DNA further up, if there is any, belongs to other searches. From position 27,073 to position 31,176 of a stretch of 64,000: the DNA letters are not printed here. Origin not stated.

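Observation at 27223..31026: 1267-aa secreted protein with dense acidic cysteine clusters, one with a strict alternating C-x4-C-x3 period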

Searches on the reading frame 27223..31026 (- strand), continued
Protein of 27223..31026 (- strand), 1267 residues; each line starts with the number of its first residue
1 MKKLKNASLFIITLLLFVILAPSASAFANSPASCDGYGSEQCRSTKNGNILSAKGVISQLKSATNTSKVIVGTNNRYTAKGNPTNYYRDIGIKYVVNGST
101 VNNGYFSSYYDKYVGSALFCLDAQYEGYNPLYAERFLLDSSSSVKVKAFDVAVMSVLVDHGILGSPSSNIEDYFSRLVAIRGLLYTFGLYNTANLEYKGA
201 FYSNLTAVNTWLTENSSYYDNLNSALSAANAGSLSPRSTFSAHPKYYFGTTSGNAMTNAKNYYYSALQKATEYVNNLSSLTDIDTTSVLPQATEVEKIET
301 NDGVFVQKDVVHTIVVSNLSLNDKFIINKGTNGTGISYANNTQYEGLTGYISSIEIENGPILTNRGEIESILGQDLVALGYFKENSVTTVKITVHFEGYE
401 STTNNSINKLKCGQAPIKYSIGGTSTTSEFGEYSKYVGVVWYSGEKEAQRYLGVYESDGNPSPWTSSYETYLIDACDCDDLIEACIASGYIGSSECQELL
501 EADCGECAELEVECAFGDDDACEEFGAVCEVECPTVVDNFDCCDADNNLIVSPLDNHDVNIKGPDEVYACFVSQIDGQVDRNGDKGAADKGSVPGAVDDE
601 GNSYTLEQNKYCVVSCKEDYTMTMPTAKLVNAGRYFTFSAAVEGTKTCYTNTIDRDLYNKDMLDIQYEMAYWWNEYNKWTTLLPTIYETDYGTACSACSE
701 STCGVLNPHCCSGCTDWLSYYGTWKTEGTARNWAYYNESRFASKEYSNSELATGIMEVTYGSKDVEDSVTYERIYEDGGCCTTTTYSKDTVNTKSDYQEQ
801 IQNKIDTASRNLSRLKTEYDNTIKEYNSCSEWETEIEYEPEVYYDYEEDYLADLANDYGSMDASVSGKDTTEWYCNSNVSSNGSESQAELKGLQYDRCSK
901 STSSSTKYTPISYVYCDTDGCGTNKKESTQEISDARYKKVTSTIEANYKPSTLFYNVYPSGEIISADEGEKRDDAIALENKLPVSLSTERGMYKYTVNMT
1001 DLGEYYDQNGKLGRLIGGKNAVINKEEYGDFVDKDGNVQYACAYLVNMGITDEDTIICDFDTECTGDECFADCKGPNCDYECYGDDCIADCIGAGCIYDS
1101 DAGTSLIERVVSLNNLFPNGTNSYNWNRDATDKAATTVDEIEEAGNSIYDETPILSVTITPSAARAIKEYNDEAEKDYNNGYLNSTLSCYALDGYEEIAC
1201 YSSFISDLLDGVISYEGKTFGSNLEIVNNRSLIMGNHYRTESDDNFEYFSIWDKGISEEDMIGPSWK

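Call 57: search_solved_structures(query=A8, max_evalue=10, show_alignments=3)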
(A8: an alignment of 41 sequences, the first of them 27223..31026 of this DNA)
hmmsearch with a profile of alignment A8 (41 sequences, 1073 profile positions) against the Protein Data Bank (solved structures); distinct sequences matched with E-value up to 10: 2.
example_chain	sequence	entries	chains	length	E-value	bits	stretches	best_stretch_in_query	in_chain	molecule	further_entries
7ue2_A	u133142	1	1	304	6.3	8.2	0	146-247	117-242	RPB_PLP3_R6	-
5cwn_A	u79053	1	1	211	7.5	7.9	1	96-264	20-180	Designed helical repeat protein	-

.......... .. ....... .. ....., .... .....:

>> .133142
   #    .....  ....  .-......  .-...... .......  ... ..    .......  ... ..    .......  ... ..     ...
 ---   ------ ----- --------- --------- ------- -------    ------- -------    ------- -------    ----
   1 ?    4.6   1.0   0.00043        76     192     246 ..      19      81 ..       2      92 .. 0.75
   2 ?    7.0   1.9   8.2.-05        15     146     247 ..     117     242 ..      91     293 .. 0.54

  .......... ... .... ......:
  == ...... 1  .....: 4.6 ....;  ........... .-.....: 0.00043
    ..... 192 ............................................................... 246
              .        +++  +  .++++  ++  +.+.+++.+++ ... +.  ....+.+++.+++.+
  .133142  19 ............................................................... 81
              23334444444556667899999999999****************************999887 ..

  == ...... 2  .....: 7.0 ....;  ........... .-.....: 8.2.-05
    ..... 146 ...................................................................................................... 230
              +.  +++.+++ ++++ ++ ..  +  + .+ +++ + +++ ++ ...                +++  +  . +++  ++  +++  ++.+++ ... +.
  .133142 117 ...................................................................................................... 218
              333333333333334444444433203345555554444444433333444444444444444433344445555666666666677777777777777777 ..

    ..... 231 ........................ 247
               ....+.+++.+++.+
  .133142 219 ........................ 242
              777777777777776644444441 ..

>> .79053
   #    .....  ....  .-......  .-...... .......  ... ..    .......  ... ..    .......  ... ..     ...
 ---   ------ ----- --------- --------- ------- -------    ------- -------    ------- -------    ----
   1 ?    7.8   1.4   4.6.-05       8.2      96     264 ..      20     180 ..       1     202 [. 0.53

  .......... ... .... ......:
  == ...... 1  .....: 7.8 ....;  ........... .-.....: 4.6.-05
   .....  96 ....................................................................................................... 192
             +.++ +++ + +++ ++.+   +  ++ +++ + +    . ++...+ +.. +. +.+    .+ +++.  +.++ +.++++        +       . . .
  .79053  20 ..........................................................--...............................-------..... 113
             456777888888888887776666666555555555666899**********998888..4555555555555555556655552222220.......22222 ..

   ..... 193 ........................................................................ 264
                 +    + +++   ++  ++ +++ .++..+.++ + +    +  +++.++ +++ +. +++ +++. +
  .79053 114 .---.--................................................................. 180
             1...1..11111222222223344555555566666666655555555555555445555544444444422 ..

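Call 76: search_protein_families(library=pfam, proteins=[L013:13669-15129:+, L021:13535-15133:+, L035:13602-15047:+, L027:10833-12380:+], max_evalue=0.1)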
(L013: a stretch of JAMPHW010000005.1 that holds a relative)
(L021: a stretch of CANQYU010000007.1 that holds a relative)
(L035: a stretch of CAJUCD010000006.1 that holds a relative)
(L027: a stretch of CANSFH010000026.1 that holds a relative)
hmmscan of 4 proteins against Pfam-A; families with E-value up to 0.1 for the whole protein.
L013:13669-15129:+ (487 aa): 4 families
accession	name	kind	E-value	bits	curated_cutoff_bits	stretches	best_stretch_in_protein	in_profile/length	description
PF17424.7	DUF5411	-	4e-47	159.9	30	1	1-130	1-133/134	Family of unknown function (DUF5411)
PF01427.22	Peptidase_M15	-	2.4e-12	47.5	27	1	293-469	26-183/199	D-ala-D-ala dipeptidase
PF08239.17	SH3_3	-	0.046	14.4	27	0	219-257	13-53/54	Bacterial SH3 domain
PF02557.22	VanY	-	0.059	13.6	25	0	315-422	9-85/132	D-alanyl-D-alanine carboxypeptidase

L021:13535-15133:+ (533 aa): 3 families
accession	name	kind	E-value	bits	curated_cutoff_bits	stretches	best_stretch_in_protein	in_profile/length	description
PF17424.7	DUF5411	-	5e-47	159.6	30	1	1-130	1-133/134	Family of unknown function (DUF5411)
PF01427.22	Peptidase_M15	-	3.4e-05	24.2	27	0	427-517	107-185/199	D-ala-D-ala dipeptidase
PF06819.16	Arc_PepC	-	0.092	13.4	23.4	0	10-81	2-72/110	Archaeal Peptidase A24 C-terminal Domain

L035:13602-15047:+ (482 aa): 2 families
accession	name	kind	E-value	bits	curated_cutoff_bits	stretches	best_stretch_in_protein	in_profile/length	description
PF17424.7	DUF5411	-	7.2e-43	146.2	30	1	1-130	1-132/134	Family of unknown function (DUF5411)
PF01427.22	Peptidase_M15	-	6.2e-10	39.6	27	1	310-465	42-184/199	D-ala-D-ala dipeptidase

L027:10833-12380:+ (516 aa): 3 families
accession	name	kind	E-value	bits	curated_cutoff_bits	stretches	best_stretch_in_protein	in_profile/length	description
PF17424.7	DUF5411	-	8.2e-44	149.2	30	1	5-133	2-133/134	Family of unknown function (DUF5411)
PF01427.22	Peptidase_M15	-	1.2e-08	35.4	27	1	352-500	42-185/199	D-ala-D-ala dipeptidase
PF14808.11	TMEM164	-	0.096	12.6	25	0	5-52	148-194/217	TMEM164 family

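Call 87: search_protein_families(library=ncbifam, alignment_id=A8, max_evalue=0.05)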
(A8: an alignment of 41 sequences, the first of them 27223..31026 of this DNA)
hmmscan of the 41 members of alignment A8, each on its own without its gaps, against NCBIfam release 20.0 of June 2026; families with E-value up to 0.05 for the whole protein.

A. member 1, window:27223-31026:- (1267 aa): 0 families

B. families by the number of members that match (of 41 scanned): 6 families
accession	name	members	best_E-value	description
TIGR03934.1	TQXA_dom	2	0.0059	TQXA domain-containing protein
NF011925.1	PRK15396.1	1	0.0018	major outer membrane lipoprotein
NF010246.0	PRK13693.1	1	0.013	(3R)-hydroxyacyl-ACP dehydratase subunit HadB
TIGR02168.1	SMC_prok_B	1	0.026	chromosome segregation protein SMC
NF009644.1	PRK13169.1-5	1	0.037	DNA replication initiation control protein YabA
NF009202.0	PRK12550.1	1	0.049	shikimate 5-dehydrogenase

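Call 90: find_related_loci(query=A1, collection=viral_contigs, flank=5000)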
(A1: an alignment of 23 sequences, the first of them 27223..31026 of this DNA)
Query A1 (1267 aa) in viral_contigs; peptide patterns used: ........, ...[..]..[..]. (x = any residue, [..] = any of these).
6 stretches matched a pattern, but none encodes a relative of the query by tblastn (E <= 1e-3).

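Call 91: search_dna_similar(query=window:27223-31026:-, collection=plasmids, mode=protein, max_evalue=0.001, max_rows=10)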
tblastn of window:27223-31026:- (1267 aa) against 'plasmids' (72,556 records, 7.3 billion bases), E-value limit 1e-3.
No match.

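Call 92: search_protein_families(library=phrogs, proteins=[window:27223-31026:-], max_evalue=0.01)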
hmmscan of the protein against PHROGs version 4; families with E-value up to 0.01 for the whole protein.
window:27223-31026:- (1267 aa): 0 families
